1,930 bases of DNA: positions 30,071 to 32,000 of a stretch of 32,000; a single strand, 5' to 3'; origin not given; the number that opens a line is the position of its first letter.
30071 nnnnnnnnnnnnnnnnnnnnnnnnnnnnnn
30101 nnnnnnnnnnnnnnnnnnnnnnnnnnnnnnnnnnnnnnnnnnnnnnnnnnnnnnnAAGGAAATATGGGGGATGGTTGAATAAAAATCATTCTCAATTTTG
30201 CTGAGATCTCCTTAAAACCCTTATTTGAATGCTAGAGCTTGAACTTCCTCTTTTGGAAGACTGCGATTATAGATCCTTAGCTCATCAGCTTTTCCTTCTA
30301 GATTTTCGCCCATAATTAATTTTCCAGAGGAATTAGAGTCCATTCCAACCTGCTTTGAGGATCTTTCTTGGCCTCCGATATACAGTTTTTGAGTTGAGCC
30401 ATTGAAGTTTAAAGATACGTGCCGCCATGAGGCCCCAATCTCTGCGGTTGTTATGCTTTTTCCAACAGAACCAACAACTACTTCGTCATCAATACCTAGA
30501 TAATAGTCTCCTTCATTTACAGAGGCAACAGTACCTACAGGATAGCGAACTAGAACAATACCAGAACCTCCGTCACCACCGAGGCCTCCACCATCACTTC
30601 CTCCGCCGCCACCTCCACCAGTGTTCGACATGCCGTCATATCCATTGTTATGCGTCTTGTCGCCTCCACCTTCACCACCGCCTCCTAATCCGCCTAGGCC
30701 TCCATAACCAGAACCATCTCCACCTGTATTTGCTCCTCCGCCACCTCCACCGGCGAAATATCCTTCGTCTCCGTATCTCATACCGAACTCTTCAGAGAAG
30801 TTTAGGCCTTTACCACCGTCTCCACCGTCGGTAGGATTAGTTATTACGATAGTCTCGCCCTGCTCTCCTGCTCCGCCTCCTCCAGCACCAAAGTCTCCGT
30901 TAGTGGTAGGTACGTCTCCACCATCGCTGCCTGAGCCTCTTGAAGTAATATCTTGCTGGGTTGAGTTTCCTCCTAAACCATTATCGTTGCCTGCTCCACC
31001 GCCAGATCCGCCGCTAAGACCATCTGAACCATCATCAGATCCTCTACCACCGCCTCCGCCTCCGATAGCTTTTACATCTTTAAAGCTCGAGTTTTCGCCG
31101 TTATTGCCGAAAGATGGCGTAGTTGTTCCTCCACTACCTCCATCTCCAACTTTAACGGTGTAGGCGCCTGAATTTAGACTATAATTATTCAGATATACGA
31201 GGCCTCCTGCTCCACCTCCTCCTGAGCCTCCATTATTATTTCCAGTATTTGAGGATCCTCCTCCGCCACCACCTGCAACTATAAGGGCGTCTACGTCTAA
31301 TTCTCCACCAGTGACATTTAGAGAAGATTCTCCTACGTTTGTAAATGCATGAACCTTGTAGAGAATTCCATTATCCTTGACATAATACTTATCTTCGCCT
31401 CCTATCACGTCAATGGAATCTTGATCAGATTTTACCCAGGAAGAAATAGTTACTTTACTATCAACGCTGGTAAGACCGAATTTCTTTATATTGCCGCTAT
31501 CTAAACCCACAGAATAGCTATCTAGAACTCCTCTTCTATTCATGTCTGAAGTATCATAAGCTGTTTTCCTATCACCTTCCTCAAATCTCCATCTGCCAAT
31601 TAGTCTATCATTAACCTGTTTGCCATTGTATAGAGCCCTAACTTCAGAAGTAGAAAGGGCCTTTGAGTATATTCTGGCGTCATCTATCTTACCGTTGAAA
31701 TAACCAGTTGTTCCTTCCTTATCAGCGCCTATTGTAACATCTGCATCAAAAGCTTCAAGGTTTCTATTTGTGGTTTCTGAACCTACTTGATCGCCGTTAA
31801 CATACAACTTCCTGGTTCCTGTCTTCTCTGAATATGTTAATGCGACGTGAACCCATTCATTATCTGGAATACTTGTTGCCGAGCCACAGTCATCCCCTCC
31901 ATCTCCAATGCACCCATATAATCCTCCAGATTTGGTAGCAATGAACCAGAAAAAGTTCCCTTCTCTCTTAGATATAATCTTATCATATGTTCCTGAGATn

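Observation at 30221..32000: A ~285-aa glycine-rich domain is nested inside a loop of a LamG domain, on a paralogous LamG-LamG scaffold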

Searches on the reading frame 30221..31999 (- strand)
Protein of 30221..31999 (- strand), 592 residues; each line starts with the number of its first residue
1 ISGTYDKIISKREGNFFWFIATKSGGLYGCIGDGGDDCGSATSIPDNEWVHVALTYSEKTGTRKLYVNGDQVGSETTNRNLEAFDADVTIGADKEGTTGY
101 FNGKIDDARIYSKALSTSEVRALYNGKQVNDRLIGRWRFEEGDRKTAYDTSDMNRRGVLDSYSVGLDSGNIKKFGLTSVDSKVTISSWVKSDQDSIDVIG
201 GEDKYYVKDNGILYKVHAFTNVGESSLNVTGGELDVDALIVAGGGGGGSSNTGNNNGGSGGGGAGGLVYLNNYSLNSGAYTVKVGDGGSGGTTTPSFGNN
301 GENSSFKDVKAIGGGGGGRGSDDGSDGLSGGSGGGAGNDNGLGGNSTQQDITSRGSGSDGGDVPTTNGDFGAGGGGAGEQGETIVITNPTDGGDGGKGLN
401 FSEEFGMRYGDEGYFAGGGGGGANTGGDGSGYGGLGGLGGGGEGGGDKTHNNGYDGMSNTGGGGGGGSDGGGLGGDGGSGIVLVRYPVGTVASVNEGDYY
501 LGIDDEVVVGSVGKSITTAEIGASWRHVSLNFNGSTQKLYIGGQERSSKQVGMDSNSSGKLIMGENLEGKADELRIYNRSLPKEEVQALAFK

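Call 6: search_protein_families(library=pfam, proteins=[window:30221-31999:-], max_evalue=1)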
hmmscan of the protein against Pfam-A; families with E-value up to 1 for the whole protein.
window:30221-31999:- (592 aa): 4 families
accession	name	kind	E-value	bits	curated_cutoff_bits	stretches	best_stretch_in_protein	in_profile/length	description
PF13385.13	Laminin_G_3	-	4e-33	115.1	27.6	2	13-120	42-150/151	Concanavalin A-like lectin/glucanases superfamily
PF21722.4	Gly_rich_2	-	6e-21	75.9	24.3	1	221-486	2-225/226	Glycine-rich domain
PF02973.23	Sialidase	-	1.4e-06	28.4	26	1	53-121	109-182/189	Sialidase, N-terminal domain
PF00354.24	Pentaxin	-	0.00041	20.5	25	1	47-137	83-179/194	Pentaxin family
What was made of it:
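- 31625..31999 (-): C-terminal part of LamG domain 2 (fragment residues 1-125). Pfam Laminin_G_3 covers fragment residues 13-120, profile positions 42-150 of 151 (call 6).
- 30506..31399 (-): Inserted glycine-rich domain (Pfam Gly_rich_2), about 293-298 aa, 36% Gly. It has a beta-strand base ('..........', '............', 'GIVLVRY') plus ten Gly runs. Pfam PF21722 E 6e-21, 75.9 bits against a cut-off of 24.3, fragment residues 221-486 (call 6).
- On Pfam Gly_rich_2 (PF21722): 75.9 bits against a cut-off of 24.3; profile positions 2-225 of 226; E 6e-21 (call 6).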

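Call 7: search_protein_families(library=ncbifam, proteins=[window:30221-31999:-], max_evalue=1)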
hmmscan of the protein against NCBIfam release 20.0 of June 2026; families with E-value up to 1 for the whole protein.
window:30221-31999:- (592 aa): 1 family
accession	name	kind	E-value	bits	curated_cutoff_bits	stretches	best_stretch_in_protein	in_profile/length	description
NF052521.1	TafC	equivalog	7.6e-12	45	410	1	40-127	275-363/373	TafC family fimbrial protein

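Call 9: find_homologous_proteins(query=window:30221-31999:-, max_evalue=0.001)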
Query window:30221-31999:- (592 aa): 2768 proteins with E <= 0.001 among 8000 candidates; the best 120 are listed.
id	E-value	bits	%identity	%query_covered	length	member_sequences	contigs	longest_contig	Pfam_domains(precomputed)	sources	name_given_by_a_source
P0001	0.0e+0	1262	100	100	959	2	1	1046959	PF21722.5,PF07953.21,PF13385.14,PF02973.23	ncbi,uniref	ncbi:LamG domain-containing protein [Candidatus Nanohalovita haloferacivicina]|uniref:LamG domain-co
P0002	0.0e+0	1061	84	100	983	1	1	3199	PF21722.5,PF07953.21,PF13385.14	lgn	-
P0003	7.0e-116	407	40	50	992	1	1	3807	PF21722.5,PF07953.21,PF13385.14,PF02973.23,PF02210.32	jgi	jgi:hypothetical protein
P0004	6.7e-108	380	44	48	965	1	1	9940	PF21722.5,PF22925.4,PF07953.21,PF06439.19,PF13385.14,PF02210.32,PF00054.31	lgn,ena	-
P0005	8.6e-49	185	39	15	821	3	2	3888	PF21722.5,PF13385.14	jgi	jgi:hypothetical protein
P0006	1.9e-48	184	48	37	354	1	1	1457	PF21722.5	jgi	jgi:hypothetical protein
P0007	3.3e-48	183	-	-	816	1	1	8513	PF21722.5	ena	-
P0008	5.7e-48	182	-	-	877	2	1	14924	PF21722.5,PF13385.14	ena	-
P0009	1.2e-45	175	44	8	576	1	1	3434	PF21722.5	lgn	-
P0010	1.1e-44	172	38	20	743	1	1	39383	PF21722.5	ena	-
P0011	1.6e-44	171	50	18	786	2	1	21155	PF21722.5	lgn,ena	-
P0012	2.7e-44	170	34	15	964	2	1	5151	PF21722.5,PF00354.25,PF13385.14,PF02973.23,PF02210.32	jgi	jgi:hypothetical protein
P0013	6.8e-44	169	50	18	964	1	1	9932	PF21722.5,PF00622.37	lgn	-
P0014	1.5e-41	161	35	62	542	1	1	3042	PF21722.5,PF13385.14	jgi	-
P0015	1.9e-41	161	44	17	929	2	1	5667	PF21722.5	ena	-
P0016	2.2e-41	161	40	15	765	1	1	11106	PF21722.5,PF07953.21,PF00354.25,PF13385.14,PF02973.23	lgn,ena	-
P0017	7.2e-41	159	34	46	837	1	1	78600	PF21722.5,PF22925.4,PF07953.21,PF00354.25,PF13385.14,PF02973.23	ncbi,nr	ncbi:MAG: LamG domain-containing protein [Candidatus Pacebacteria bacterium]|nr:LamG domain-containi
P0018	4.6e-39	153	50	20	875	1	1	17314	PF21722.5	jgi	-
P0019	4.8e-39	153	51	18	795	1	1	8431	PF21722.5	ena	-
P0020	7.1e-39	152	31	15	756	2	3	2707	PF21722.5,PF07953.21,PF00354.25,PF13385.14,PF02210.32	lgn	-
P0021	8.8e-39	152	29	16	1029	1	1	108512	PF21722.5,PF13385.14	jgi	-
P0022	1.2e-38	152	34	42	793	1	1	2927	PF21722.5,PF07953.21,PF13385.14,PF02973.23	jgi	jgi:hypothetical protein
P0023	1.3e-37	148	41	19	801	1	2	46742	PF21722.5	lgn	-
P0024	1.4e-37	148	46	17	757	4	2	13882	PF21722.5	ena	-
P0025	5.6e-37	146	30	20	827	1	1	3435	PF21722.5,PF13385.14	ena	-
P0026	1.4e-36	145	30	19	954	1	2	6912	PF21722.5,PF13385.14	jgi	jgi:hypothetical protein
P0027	4.3e-36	143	41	17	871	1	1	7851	PF21722.5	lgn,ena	-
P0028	7.7e-35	139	-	-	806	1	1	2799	PF21722.5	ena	-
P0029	1.3e-34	138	34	13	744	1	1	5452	PF21722.5,PF13385.14,PF02973.23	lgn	-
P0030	2.2e-34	138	-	-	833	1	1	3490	PF21722.5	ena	-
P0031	2.9e-34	137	28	16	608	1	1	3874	PF21722.5,PF07953.21,PF13385.14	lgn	-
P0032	3.0e-34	137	27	14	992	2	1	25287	PF21722.5,PF13385.14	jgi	-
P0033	6.6e-34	136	-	-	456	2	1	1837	PF21722.5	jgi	jgi:hypothetical protein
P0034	1.5e-33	135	46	29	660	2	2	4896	PF21722.5,PF13385.14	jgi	jgi:hypothetical protein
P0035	1.6e-33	135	54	6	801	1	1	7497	PF21722.5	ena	-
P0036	1.8e-33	135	37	26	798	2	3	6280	PF21722.5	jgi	jgi:hypothetical protein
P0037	2.9e-33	134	-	-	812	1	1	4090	PF21722.5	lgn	-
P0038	3.0e-33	134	42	13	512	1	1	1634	PF21722.5,PF13385.14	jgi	jgi:hypothetical protein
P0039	3.5e-33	134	42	46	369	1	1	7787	PF21722.5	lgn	-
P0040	3.8e-33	133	42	19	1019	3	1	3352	PF22073.3,PF21722.5,PF15780.12,PF22544.3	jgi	jgi:hypothetical protein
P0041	1.3e-32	132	-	-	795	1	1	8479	PF21722.5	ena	-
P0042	1.8e-32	131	36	16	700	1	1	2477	PF21722.5,PF13385.14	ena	-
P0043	2.9e-32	131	-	-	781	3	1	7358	PF21722.5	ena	-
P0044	3.0e-32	130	49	15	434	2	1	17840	PF21722.5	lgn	-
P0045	3.1e-32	130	-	-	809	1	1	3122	PF21722.5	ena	-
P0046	3.3e-32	130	41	46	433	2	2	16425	PF21722.5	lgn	-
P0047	3.6e-32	130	47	19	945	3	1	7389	PF21722.5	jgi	-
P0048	3.8e-32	130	57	5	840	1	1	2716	PF21722.5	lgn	-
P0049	5.3e-32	130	-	-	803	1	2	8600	PF21722.5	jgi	-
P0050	1.1e-31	129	44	17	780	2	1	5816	PF21722.5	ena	-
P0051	1.3e-31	128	38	15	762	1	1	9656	PF21722.5,PF13385.14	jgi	jgi:hypothetical protein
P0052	1.7e-31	128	44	17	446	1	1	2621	PF21722.5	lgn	-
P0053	1.7e-31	128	-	-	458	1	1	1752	PF21722.5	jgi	jgi:hypothetical protein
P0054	2.2e-31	128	46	48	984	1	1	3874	PF21722.5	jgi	jgi:hypothetical protein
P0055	2.5e-31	127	39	36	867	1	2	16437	PF21722.5,PF00147.24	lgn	-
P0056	3.1e-31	127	34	16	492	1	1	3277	PF21722.5,PF07953.21,PF13385.14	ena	-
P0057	5.6e-31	126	48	15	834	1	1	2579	PF21722.5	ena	-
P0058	6.1e-31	126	36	15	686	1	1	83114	PF21722.5,PF07953.21,PF13385.14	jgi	jgi:hypothetical protein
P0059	8.9e-31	126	64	4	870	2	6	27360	PF21722.5,PF13884.12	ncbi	-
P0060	1.2e-30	125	-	-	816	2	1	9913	PF21722.5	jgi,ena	jgi:hypothetical protein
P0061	1.5e-30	125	51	7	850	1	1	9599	PF21722.5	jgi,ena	jgi:hypothetical protein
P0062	1.5e-30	125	50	4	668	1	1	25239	PF21722.5,PF17957.8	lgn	-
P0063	1.7e-30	125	-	-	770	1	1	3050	PF21722.5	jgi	jgi:hypothetical protein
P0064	2.5e-30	124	35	14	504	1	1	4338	PF21722.5,PF13385.14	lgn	-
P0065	2.8e-30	124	36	23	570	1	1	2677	PF21722.5,PF13385.14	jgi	jgi:hypothetical protein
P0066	6.4e-30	123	-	-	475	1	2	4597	PF21722.5,PF18962.8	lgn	-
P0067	6.8e-30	123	42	16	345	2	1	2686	PF21722.5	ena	-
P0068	7.7e-30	123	-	-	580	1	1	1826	PF21722.5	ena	-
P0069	8.7e-30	122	40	50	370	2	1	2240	PF21722.5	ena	-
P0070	1.0e-29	122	40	36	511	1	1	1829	PF21722.5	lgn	-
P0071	1.1e-29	122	-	-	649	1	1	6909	PF21722.5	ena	-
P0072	2.4e-29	121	-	-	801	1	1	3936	PF21722.5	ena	-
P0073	2.5e-29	121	36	19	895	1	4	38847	PF21722.5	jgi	jgi:hypothetical protein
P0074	4.2e-29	120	37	13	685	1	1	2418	PF21722.5,PF07953.21,PF13385.14,PF10102.15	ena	-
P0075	6.0e-29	120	47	17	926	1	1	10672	PF21722.5,PF02018.24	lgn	-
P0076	6.2e-29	120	-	-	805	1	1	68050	PF21722.5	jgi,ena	jgi:hypothetical protein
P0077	7.4e-29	119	34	13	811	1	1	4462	PF21722.5,PF13385.14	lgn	-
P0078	8.7e-29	119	29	13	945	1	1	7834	PF21722.5,PF13385.14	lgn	-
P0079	1.3e-28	118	39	7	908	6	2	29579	PF21722.5,PF03781.23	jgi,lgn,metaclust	metaclust:\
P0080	1.7e-28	118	-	-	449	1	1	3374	PF21722.5,PF07963.18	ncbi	-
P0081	3.9e-28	117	71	2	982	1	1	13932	PF21722.5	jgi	-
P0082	6.7e-28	116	27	18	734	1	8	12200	PF21722.5,PF13385.14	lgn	-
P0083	6.8e-28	116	51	7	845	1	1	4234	PF21722.5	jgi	-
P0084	7.0e-28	116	38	21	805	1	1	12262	PF21722.5,PF07581.18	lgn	-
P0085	8.1e-28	116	-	-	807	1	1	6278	PF21722.5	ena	-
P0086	1.1e-27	115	29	21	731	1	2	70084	PF21722.5,PF07953.21,PF13385.14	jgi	-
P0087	1.4e-27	115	34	11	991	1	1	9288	PF21722.5,PF13385.14,PF02210.32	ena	-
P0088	2.0e-27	115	-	-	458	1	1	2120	PF21722.5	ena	-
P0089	2.7e-27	114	44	18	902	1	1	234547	PF21722.5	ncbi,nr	ncbi:MAG: hypothetical protein PHW60_01195 [Kiritimatiellae bacterium]|nr:hypothetical protein [Kiri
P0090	3.6e-27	114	24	23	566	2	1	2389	PF21722.5,PF13385.14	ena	-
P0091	3.8e-27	114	-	-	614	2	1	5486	PF21722.5,PF09458.17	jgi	-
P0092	4.5e-27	113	44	18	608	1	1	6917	PF21722.5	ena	-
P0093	4.7e-27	113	-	-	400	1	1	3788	PF21722.5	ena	-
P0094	4.8e-27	113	33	15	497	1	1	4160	PF21722.5,PF07953.21,PF13385.14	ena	-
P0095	5.8e-27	113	-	-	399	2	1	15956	PF21722.5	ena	-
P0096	7.2e-27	113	37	48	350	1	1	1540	PF21722.5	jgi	jgi:hypothetical protein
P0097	7.5e-27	113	37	49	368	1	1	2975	PF21722.5,PF13620.13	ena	-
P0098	8.4e-27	113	-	-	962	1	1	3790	PF21722.5,PF18962.8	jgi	jgi:hypothetical protein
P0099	1.1e-26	112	44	8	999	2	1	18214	PF21722.5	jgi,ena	-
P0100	1.1e-26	112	-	-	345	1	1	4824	PF21722.5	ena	-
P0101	1.1e-26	112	-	-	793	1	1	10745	PF21722.5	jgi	jgi:hypothetical protein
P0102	1.1e-26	112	46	19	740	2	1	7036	PF21722.5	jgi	jgi:hypothetical protein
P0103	1.5e-26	112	54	4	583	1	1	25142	PF21722.5,PF13385.14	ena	-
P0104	1.5e-26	112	-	-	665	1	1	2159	PF21722.5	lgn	-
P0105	1.6e-26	112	-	-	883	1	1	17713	PF21722.5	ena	-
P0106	1.6e-26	112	-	-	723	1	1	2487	PF21722.5,PF07705.18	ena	-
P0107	3.0e-26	111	-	-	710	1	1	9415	PF21722.5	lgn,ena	-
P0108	3.2e-26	111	34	13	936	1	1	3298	PF21722.5,PF07953.21,PF13385.14,PF02973.23,PF02210.32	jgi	-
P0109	4.2e-26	110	45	17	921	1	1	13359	PF21722.5,PF26696.1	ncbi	-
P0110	4.3e-26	110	52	9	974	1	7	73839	PF21722.5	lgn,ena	-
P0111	4.5e-26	110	-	-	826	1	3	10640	PF21722.5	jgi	jgi:hypothetical protein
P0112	5.8e-26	110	-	-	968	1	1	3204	PF21722.5,PF18962.8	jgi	jgi:hypothetical protein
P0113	7.2e-26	109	42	18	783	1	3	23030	PF21722.5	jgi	jgi:hypothetical protein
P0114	9.9e-26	109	42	46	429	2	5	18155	PF21722.5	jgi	jgi:prepilin-type N-terminal cleavage/methylation domain-containing protein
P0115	1.4e-25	108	-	-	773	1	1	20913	PF21722.5,PF02369.23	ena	-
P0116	1.7e-25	108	-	-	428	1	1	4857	PF21722.5,PF07963.18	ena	-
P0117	1.7e-25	108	32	16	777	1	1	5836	PF21722.5,PF07953.21,PF13385.14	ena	-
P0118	1.9e-25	108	45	17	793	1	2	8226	PF21722.5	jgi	jgi:hypothetical protein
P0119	2.6e-25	108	45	15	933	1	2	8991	PF21722.5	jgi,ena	-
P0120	3.2e-25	107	-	-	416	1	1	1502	PF21722.5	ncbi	-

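Call 21: find_encoding_contigs(protein=P0001, flank=10000, max_places=3)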
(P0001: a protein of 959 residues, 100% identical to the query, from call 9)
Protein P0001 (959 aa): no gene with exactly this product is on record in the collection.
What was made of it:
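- Tried and rejected: P0001 is not on record in the contig index (call 21).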

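Call 22: find_encoding_contigs(protein=P0004, flank=10000, max_places=3)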
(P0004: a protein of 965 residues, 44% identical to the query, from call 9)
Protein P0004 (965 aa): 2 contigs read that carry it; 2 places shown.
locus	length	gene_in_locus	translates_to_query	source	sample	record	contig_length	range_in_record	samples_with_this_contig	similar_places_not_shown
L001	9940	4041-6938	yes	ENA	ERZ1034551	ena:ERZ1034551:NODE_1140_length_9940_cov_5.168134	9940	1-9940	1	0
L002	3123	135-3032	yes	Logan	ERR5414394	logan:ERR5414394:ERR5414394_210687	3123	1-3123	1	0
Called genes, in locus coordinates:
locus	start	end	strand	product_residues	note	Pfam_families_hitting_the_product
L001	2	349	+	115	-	?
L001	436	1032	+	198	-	PF00677:Lum_binding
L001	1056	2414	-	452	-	PF01134:GIDA, PF07992:Pyr_redox_2, PF13434:Lys_Orn_oxgnase (faint), PF13738:Pyr_redox_3, PF00070:Pyr_redox, PF02852:Pyr_redox_dim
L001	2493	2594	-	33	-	-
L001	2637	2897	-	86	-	-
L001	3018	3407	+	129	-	PF01638:HxlR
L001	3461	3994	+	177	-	-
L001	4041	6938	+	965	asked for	PF06439:3keto-disac_hyd (faint), PF07953:Toxin_R_bind_N (faint), PF13385:Laminin_G_3, PF00054:Laminin_G_1 (faint), PF13385:Laminin_G_3, PF02210:Laminin_G_2 (weak), PF21722:Gly_rich_2, PF13385:Laminin_G_3, +1 more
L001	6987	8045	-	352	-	PF00890:FAD_binding_2 (faint), PF01134:GIDA (faint), PF01266:DAO (faint), PF01494:FAD_binding_3 (faint), PF02254:TrkA_N (faint), PF07992:Pyr_redox_2, PF13738:Pyr_redox_3, PF00070:Pyr_redox, +6 more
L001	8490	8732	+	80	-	-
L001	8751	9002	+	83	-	-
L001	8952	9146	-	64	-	-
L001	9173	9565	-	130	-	-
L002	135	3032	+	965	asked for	PF06439:3keto-disac_hyd (faint), PF07953:Toxin_R_bind_N (faint), PF13385:Laminin_G_3, PF00054:Laminin_G_1 (faint), PF13385:Laminin_G_3, PF02210:Laminin_G_2 (weak), PF21722:Gly_rich_2, PF13385:Laminin_G_3, +1 more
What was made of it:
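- Tried and rejected: No conserved neighbours (call 22).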

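Call 25: search_solved_structures(query=window:30221-31999:-, max_evalue=10, show_alignments=2)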
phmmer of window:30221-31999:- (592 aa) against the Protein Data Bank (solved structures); distinct sequences matched with E-value up to 10: 23.
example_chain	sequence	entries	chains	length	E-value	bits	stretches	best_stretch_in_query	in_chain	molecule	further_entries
4qvs_A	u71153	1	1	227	4e-06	29.2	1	28-124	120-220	S-layer domain-containing protein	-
6hox_A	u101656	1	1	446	3.4e-05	26.2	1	9-132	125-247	Binding domain (Hc) of Paraclostridial Mosquitocidal Protein 1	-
4dqa_A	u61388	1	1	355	0.00019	23.7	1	34-121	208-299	uncharacterized protein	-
7ce2_A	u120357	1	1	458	0.0023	20.2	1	14-126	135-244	Tetanus toxin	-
1dll_A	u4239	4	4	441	0.003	19.8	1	43-126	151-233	TETANUS TOXIN | Tetanus toxin (Tentoxylysin)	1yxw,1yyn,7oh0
1diw_A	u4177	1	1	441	0.003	19.8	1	43-126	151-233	TETANUS TOXIN HC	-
1dfq_A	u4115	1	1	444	0.003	19.8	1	43-126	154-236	TETANUS TOXIN HC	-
3hmy_A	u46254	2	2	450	0.0031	19.7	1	43-126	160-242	Tetanus toxin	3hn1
7by4_A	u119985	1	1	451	0.0031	19.7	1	43-126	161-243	Tetanus toxin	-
1a8d_A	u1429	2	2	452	0.0031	19.7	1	43-126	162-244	TETANUS NEUROTOXIN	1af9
1fv2_A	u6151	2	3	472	0.0033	19.6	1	43-126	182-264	TETANUS TOXIN HEAVY CHAIN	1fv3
1d0h_A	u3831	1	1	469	0.0033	19.6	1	43-126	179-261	PROTEIN (TETANUS TOXIN HC)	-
9fyq_C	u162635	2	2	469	0.0033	19.6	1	43-126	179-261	Tetanus toxin heavy chain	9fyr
5hon_A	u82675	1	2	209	0.0045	19.2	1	42-123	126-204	Extracellular arabinanase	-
7by5_A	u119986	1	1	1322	0.014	17.6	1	44-126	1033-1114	Tetanus toxin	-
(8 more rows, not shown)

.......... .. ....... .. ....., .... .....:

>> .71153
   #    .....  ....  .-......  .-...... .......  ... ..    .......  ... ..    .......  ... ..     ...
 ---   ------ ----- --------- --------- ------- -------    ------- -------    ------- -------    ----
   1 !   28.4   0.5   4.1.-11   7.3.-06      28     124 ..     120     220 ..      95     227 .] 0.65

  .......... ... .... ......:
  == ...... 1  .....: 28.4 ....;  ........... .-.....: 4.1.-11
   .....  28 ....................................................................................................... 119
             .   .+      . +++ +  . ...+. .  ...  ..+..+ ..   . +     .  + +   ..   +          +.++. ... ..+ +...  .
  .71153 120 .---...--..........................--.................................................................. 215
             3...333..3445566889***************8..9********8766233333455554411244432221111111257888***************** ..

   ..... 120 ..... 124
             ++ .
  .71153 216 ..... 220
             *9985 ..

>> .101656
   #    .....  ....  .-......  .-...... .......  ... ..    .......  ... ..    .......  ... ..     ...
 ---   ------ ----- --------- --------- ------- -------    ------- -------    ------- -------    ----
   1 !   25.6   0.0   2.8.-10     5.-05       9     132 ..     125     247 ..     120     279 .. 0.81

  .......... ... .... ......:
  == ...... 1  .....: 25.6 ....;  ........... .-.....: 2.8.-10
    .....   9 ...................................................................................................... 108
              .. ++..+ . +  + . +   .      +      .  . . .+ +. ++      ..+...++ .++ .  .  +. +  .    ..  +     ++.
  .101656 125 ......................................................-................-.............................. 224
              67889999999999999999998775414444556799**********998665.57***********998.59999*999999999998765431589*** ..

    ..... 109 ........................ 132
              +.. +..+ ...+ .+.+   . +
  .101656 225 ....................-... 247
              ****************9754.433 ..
